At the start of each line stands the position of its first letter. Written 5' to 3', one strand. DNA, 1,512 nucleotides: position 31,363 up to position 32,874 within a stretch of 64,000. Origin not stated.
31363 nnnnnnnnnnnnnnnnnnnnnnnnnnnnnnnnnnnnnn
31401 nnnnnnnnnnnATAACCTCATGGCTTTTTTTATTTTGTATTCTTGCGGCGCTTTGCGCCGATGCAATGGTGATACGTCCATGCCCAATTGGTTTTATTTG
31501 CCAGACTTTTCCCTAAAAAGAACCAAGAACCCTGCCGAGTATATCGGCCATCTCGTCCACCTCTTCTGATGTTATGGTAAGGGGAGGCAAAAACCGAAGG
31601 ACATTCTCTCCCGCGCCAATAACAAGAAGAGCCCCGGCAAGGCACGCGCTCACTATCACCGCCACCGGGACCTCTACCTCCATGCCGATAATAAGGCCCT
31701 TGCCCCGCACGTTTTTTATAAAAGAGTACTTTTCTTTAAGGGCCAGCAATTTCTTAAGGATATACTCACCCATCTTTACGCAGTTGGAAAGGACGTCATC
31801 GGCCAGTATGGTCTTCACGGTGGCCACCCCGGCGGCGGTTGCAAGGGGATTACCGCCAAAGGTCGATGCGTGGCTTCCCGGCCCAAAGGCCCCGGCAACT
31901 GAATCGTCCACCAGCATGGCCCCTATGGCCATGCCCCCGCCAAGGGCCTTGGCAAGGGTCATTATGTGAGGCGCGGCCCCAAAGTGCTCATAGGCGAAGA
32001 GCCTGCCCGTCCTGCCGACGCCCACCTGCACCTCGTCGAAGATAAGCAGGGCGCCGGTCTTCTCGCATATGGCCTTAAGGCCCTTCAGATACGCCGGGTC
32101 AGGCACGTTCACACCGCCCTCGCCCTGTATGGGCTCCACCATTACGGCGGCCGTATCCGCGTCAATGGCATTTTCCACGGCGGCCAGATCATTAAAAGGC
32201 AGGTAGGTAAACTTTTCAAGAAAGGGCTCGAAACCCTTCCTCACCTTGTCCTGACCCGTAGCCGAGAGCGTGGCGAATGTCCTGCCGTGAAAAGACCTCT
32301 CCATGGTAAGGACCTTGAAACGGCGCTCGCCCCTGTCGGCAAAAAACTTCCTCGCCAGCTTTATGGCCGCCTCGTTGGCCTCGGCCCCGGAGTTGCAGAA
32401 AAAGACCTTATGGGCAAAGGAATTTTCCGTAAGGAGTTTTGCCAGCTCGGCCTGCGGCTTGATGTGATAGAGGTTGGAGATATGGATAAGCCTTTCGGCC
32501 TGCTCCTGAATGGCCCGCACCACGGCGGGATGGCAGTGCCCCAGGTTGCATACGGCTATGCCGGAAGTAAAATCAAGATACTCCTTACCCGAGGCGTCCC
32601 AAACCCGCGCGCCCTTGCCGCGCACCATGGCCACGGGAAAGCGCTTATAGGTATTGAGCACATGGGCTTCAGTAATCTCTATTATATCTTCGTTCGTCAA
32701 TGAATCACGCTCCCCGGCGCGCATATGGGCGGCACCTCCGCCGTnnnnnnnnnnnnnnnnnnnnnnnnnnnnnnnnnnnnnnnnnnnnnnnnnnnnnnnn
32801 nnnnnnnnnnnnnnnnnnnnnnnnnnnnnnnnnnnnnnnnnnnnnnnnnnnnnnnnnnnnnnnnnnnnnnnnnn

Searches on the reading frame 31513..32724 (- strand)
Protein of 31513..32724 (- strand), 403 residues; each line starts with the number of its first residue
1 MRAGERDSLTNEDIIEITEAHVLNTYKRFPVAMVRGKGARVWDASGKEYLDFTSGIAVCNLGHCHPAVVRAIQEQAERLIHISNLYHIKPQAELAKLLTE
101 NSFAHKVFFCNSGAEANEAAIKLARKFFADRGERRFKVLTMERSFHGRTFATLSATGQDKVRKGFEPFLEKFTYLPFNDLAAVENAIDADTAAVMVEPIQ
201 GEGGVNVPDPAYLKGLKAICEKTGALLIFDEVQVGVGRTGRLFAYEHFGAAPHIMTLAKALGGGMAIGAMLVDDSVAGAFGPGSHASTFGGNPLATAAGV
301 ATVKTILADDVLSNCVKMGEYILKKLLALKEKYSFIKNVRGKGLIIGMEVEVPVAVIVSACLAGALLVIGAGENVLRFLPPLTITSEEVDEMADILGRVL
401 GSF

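Call 43: find_encoding_contigs(protein=window:31513-32724:-, flank=10000, max_places=1)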
Protein window:31513-32724:- (403 aa): 1 contig read that carries it; 1 place shown.
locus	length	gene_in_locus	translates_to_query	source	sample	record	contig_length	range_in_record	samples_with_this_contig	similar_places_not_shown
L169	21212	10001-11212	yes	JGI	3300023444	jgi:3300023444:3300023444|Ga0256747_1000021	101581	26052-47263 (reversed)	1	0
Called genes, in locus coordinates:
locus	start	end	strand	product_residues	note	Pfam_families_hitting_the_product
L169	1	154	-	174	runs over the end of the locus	PF00156:Pribosyltran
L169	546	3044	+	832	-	PF25778:DUF7948, PF06739:SBBP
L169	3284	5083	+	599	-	PF00009:GTP_EFTU, PF03144:GTP_EFTU_D2, PF00679:EFG_C, PF06421:LepA_C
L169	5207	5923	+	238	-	PF10502:Peptidase_S26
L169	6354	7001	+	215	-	PF00589:Phage_integrase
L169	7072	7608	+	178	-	PF00227:Proteasome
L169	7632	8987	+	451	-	PF00004:AAA (weak), PF07728:AAA_5 (faint), PF00004:AAA (weak), PF07724:AAA_2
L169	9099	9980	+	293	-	PF00696:AA_kinase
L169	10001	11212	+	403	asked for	PF00202:Aminotran_3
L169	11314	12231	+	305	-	PF02729:OTCace_N, PF00185:OTCace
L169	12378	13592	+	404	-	PF00764:Arginosuc_synth, PF20979:Arginosuc_syn_C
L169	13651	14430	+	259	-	PF10370:Rv2993c-like_N (weak), PF01557:FAA_hydrolase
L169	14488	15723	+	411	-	PF00155:Aminotran_1_2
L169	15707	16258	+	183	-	PF01288:HPPK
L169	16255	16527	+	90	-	-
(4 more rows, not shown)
